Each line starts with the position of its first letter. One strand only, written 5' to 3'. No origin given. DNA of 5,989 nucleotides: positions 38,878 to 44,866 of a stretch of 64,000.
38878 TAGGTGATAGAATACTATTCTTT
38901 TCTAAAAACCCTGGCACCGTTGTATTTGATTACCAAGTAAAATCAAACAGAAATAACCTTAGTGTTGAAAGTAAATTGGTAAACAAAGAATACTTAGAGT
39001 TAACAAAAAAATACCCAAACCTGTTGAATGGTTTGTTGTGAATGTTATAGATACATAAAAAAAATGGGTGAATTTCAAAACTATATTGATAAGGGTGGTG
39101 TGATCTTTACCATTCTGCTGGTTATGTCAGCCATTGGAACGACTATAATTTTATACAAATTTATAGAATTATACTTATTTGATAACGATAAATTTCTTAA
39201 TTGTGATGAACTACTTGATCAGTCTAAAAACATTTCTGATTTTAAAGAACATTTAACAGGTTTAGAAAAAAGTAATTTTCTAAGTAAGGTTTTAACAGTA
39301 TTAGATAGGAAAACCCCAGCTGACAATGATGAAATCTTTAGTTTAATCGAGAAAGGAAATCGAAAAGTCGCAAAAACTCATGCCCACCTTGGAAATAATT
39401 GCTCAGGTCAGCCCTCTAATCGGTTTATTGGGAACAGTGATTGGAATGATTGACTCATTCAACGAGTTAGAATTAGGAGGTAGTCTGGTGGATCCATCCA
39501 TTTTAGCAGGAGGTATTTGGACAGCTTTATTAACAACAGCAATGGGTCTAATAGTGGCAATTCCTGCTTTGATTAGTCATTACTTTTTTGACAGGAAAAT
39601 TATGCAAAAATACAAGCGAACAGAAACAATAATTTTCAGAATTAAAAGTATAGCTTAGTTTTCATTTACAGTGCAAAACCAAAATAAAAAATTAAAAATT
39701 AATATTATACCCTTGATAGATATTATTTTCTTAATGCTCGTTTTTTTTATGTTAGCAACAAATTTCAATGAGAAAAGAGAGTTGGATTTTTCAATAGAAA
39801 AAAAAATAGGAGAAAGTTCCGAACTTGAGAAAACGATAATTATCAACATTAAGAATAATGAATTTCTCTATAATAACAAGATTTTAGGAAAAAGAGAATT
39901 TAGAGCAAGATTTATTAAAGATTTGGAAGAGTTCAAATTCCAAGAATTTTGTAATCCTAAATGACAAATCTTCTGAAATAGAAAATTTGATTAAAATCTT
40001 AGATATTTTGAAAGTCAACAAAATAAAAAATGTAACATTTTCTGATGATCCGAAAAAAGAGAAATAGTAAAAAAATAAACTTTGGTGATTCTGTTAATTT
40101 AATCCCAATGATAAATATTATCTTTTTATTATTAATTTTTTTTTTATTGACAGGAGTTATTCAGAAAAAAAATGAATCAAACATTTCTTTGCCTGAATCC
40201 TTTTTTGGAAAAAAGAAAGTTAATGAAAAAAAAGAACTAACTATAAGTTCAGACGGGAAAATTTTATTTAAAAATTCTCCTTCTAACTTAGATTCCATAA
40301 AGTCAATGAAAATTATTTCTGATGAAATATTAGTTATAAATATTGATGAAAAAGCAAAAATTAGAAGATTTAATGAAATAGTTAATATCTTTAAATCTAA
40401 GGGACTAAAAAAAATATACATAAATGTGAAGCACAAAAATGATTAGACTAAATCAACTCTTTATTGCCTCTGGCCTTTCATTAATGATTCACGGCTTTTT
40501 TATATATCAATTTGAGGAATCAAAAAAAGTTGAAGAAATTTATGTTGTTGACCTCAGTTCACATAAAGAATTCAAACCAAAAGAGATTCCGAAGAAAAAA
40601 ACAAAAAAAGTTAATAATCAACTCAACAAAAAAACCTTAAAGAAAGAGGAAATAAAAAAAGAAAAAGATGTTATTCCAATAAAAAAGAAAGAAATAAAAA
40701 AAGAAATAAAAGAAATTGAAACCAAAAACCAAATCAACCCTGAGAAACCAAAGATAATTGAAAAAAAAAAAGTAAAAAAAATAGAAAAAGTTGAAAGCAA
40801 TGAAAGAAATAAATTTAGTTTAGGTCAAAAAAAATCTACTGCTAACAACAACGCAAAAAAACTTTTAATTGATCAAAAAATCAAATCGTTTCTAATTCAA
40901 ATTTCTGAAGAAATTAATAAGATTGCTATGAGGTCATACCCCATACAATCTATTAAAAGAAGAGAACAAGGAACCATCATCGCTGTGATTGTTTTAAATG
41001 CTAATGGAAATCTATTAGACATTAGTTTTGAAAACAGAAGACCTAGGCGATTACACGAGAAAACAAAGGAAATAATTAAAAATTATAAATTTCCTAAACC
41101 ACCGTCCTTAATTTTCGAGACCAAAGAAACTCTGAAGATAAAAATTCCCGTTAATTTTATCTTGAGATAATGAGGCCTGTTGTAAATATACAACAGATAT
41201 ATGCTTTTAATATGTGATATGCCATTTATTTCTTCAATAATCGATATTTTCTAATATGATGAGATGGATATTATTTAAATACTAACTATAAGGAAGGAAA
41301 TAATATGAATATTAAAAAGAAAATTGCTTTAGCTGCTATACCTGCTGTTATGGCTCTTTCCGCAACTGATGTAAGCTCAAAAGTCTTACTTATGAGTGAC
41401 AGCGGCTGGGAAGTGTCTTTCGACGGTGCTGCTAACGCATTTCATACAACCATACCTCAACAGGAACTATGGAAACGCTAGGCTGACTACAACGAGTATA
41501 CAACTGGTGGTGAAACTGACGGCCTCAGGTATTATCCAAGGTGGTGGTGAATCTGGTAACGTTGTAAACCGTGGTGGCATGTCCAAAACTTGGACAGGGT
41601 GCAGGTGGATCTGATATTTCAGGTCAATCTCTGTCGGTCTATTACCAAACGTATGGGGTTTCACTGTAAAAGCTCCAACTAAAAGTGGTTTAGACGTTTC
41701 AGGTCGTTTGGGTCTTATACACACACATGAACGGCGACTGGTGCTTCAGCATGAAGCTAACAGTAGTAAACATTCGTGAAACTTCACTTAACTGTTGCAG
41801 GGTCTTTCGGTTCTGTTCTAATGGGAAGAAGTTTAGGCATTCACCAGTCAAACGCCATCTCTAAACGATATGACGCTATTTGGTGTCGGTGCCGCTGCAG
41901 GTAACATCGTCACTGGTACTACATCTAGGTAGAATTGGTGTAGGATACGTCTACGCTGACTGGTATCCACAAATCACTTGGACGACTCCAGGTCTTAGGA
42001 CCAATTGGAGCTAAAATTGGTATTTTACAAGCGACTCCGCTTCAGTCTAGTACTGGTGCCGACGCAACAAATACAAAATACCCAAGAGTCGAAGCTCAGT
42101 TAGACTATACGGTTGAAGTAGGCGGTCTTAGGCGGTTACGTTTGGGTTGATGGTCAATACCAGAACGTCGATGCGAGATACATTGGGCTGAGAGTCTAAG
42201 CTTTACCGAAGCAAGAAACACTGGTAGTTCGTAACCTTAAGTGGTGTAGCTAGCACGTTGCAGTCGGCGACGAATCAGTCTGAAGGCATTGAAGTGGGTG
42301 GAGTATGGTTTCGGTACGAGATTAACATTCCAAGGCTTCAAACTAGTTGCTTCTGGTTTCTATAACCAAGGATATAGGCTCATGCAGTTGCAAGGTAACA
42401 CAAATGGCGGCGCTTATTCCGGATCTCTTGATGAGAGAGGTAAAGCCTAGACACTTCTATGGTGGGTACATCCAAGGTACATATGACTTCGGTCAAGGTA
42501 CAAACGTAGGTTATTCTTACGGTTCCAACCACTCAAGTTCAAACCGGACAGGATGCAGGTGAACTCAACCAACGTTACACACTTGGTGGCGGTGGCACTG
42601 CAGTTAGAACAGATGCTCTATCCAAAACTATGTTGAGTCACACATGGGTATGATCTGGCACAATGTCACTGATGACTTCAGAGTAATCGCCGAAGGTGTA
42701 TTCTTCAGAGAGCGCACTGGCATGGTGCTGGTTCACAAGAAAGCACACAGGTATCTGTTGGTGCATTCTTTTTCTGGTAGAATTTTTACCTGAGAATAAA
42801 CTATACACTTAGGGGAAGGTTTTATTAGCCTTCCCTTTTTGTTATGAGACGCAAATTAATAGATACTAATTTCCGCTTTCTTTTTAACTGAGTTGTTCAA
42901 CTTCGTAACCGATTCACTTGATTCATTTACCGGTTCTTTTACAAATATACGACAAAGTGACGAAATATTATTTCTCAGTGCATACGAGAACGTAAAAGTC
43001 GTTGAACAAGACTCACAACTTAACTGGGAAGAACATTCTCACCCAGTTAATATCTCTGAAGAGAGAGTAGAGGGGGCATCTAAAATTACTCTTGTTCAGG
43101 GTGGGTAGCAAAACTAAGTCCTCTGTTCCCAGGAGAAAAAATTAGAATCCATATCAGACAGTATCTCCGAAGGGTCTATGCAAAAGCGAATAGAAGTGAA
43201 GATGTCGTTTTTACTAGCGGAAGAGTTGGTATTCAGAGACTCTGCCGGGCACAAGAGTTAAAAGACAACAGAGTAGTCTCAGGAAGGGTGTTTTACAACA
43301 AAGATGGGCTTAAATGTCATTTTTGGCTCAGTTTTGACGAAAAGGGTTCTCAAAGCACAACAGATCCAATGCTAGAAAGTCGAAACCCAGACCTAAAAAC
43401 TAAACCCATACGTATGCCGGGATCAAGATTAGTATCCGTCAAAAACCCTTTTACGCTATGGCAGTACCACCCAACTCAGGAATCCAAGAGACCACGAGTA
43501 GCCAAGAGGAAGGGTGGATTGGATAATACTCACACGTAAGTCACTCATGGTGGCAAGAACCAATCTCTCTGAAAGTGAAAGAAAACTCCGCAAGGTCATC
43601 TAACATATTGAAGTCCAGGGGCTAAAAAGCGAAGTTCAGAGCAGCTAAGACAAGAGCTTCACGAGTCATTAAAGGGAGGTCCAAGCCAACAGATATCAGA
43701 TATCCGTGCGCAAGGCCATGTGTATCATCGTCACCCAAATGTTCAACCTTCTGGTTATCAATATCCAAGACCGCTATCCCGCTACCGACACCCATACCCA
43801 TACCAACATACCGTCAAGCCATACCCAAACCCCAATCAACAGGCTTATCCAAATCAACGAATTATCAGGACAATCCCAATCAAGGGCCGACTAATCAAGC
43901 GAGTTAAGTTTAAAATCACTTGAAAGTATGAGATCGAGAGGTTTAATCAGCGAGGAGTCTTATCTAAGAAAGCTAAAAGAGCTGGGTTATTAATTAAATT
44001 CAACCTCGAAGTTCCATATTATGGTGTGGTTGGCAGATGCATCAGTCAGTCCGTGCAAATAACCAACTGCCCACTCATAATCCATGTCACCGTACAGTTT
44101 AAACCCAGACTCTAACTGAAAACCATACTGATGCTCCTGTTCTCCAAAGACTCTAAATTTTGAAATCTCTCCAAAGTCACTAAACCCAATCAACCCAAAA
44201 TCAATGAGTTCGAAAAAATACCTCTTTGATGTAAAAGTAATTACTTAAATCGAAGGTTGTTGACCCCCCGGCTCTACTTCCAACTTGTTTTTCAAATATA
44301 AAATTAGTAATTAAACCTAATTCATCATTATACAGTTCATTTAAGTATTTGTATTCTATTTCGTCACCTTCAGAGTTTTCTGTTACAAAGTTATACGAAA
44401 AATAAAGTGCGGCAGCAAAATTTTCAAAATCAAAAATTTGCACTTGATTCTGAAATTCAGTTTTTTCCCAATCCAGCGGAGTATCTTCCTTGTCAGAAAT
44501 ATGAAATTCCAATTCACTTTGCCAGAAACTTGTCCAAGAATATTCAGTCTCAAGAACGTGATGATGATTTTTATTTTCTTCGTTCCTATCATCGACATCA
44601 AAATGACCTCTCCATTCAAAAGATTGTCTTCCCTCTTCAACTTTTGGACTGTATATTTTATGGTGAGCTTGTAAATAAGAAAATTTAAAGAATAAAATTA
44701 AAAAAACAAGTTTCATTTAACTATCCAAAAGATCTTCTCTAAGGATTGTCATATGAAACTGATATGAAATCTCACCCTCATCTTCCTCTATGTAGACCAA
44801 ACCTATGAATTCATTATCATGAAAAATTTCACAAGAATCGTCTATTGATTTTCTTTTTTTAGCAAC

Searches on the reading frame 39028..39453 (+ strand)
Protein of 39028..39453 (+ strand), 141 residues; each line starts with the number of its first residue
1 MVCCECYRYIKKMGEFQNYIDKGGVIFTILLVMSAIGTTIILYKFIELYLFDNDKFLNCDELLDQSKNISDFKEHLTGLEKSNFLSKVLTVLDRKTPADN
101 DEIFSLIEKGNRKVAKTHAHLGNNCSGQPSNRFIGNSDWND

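Call 19: find_encoding_contigs(protein=window:39028-39453:+, flank=10000, max_places=6)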
Protein window:39028-39453:+ (141 aa): no gene with exactly this product is on record in the collection.

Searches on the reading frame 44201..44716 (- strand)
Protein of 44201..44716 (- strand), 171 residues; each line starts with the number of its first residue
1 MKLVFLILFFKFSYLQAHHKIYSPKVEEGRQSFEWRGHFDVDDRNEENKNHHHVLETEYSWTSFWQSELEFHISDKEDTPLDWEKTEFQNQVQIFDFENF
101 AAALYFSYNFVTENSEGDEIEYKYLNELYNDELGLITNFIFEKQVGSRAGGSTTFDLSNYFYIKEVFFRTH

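Call 18: find_encoding_contigs(protein=window:44201-44716:-, flank=10000, max_places=6)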
Protein window:44201-44716:- (171 aa): no gene with exactly this product is on record in the collection.

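Call 61: list_cluster_members(proteins=[window:44201-44716:-, window:41305-41481:+, window:39028-39453:+, window:39380-39658:+, window:39671-39964:+, window:43288-43539:+, window:44717-44932:-, window:44978-45424:+, window:42893-43108:+, window:40045-40446:+])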
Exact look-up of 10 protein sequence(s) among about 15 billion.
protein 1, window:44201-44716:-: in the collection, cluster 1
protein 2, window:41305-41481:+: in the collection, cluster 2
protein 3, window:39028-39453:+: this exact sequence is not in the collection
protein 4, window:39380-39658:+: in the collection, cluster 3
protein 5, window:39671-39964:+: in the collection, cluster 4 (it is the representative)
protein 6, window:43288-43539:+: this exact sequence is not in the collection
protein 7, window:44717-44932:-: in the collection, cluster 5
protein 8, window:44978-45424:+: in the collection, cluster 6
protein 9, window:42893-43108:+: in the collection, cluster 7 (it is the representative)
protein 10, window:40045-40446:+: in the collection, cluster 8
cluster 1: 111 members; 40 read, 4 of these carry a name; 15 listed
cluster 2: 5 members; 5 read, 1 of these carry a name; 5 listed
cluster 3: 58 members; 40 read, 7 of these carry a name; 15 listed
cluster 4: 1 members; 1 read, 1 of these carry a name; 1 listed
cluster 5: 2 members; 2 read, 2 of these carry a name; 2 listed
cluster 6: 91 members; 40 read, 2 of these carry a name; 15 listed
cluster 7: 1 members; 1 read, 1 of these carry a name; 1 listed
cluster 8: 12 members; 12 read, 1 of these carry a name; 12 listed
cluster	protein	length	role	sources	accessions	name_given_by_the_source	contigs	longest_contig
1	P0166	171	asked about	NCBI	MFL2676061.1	MAG: hypothetical protein ACJ0G5_05120 [Alphaproteobacteria bacterium]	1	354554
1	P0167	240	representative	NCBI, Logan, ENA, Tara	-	strand:- start:14 stop:736 length:723 start_codon:yes stop_codon:yes gene_type:complete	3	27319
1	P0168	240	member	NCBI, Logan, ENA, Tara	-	strand:- start:1169 stop:1891 length:723 start_codon:yes stop_codon:yes gene_type:complete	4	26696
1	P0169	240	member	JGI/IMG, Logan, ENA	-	hypothetical protein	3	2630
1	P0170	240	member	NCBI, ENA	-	-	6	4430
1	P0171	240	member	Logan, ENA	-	-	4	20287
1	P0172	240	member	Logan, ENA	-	-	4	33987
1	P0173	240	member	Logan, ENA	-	-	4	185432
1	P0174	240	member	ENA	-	-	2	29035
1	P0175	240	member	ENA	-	-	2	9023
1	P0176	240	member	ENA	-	-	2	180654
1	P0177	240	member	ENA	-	-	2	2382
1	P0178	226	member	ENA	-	-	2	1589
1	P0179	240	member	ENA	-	-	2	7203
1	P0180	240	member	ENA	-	-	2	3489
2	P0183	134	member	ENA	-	-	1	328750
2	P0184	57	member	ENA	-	-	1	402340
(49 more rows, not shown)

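Call 62: find_encoding_contigs(protein=P0183, flank=6000, max_places=3)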
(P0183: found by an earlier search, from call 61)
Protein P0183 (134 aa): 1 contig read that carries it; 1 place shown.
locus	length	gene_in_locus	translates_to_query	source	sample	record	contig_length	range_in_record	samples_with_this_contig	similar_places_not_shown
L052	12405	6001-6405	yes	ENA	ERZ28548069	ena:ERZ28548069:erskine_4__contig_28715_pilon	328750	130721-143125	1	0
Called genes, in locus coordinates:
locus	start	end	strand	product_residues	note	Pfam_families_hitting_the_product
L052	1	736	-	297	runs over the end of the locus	PF00348:polyprenyl_synt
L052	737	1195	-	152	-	PF01206:TusA, PF02609:Exonuc_VII_S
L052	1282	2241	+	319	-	PF09084:NMT1 (weak)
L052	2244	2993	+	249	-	PF00528:BPD_transp_1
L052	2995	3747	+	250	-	PF00005:ABC_tran, PF13304:AAA_21 (faint)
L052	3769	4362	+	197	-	PF01618:MotA_ExbB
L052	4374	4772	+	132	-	PF02472:ExbD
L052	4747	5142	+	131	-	PF02472:ExbD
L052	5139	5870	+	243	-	PF03544:TonB_C (weak)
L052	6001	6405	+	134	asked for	-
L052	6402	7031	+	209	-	-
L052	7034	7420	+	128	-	-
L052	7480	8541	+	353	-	-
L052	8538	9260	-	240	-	-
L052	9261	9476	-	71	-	PF11324:DUF3126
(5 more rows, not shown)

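Call 63: find_encoding_contigs(protein=P0184, flank=6000, max_places=3)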
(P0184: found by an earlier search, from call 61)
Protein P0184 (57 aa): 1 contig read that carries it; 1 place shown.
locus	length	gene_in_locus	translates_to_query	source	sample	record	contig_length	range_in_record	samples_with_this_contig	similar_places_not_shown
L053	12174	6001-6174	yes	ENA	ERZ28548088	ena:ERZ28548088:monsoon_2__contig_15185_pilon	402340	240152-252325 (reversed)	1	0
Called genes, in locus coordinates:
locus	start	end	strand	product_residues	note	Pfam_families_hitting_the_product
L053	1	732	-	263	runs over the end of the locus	PF00348:polyprenyl_synt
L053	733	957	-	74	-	PF02609:Exonuc_VII_S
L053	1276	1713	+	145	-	-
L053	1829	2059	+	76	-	-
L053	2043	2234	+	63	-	-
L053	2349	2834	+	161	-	PF00528:BPD_transp_1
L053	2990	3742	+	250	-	PF00005:ABC_tran, PF13304:AAA_21 (faint)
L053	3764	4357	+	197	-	PF01618:MotA_ExbB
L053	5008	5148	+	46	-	-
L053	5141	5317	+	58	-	-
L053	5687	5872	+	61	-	-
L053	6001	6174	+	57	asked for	-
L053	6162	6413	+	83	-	-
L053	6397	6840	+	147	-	PF13609:Porin_4 (weak)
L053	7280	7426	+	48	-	-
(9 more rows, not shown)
